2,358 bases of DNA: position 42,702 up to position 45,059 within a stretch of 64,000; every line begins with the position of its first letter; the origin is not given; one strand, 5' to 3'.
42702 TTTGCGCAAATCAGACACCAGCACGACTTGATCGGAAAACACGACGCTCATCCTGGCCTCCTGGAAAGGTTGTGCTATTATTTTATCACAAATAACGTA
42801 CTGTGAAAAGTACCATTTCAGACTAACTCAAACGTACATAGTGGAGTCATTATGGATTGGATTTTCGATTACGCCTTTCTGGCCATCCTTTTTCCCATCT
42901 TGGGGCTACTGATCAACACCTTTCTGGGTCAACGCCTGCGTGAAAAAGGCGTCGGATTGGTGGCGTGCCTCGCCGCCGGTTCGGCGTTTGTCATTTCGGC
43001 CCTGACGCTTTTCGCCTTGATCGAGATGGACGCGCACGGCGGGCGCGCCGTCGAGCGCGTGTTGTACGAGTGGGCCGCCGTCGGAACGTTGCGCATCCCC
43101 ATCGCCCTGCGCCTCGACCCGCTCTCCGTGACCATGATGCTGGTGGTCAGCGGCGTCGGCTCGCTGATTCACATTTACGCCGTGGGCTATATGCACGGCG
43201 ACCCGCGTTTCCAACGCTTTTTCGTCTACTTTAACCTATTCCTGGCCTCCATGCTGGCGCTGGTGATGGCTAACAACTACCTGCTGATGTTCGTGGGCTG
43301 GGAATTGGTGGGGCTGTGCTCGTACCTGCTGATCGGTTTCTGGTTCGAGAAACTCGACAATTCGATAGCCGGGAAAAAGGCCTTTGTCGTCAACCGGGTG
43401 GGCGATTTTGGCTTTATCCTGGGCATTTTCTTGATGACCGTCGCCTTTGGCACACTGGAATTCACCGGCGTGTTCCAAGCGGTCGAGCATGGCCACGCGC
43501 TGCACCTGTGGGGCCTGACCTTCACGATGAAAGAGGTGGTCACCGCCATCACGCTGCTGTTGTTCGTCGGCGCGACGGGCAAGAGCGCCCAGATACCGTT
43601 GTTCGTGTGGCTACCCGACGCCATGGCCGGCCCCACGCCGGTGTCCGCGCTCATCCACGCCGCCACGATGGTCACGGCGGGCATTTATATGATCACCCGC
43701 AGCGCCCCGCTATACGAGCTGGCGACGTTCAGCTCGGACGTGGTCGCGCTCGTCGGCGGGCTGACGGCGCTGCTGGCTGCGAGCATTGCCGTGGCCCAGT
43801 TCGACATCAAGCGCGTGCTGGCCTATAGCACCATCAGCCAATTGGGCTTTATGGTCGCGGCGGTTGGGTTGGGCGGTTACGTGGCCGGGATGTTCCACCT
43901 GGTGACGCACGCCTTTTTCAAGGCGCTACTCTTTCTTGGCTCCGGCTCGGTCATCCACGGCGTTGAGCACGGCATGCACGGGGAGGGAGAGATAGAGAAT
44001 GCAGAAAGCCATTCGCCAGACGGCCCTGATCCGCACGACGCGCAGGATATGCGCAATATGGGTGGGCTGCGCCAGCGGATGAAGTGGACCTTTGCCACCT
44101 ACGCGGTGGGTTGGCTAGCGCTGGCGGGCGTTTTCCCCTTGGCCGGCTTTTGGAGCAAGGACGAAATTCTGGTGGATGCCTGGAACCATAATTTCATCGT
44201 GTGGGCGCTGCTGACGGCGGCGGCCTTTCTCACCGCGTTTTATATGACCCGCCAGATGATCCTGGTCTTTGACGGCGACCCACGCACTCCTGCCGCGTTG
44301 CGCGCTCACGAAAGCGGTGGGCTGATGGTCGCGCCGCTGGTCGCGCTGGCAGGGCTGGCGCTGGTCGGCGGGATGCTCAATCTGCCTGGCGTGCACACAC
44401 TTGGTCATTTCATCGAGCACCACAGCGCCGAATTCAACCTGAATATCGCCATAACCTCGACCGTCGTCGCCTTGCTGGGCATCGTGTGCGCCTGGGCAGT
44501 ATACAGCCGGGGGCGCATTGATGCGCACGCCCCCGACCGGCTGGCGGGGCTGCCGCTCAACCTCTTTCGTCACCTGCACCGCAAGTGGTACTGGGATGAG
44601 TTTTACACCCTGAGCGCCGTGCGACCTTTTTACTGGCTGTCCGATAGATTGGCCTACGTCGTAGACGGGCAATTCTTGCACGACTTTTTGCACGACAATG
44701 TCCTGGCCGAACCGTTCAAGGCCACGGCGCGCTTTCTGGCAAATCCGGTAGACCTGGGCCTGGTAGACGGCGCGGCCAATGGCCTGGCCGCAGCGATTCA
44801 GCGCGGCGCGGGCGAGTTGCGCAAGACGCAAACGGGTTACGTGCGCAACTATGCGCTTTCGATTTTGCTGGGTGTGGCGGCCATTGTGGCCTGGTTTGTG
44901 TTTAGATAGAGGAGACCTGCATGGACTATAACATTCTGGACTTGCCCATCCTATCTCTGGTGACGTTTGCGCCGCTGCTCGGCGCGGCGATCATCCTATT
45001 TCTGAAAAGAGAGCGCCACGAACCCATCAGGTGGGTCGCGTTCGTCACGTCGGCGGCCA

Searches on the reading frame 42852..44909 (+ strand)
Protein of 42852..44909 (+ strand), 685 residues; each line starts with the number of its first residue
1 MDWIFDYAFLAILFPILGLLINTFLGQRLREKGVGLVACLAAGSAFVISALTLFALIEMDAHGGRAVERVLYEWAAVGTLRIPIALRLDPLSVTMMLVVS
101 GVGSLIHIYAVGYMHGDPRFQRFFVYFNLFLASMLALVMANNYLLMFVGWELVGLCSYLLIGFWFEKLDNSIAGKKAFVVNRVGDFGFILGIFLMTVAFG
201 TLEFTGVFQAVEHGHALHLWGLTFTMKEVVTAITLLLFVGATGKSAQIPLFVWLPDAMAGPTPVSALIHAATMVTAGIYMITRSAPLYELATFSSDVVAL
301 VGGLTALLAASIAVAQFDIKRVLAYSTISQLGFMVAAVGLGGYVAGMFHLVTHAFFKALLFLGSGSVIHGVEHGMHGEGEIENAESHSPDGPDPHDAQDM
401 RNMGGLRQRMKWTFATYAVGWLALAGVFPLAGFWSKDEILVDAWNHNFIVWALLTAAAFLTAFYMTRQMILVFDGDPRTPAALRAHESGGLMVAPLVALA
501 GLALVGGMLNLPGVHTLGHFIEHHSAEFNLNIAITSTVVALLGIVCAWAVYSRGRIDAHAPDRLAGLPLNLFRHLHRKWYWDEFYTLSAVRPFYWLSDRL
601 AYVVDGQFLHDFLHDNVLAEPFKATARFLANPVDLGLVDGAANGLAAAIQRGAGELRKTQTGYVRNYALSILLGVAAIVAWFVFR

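Call 69: search_protein_families(library=pfam, proteins=[window:42852-44909:+], max_evalue=0.0001)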
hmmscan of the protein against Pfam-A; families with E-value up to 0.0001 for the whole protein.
window:42852-44909:+ (685 aa): 2 families
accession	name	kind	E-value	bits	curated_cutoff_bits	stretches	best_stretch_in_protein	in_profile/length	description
PF00361.26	Proton_antipo_M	-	1.4e-75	254.7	21.5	1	140-461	1-294/294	NADH:quinone oxidoreductase/Mrp antiporter, TM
PF00662.26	Proton_antipo_N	-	7.6e-24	83.8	24.5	1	74-124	1-51/51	NADH-Ubiquinone oxidoreductase (complex I), chain 5 N-terminus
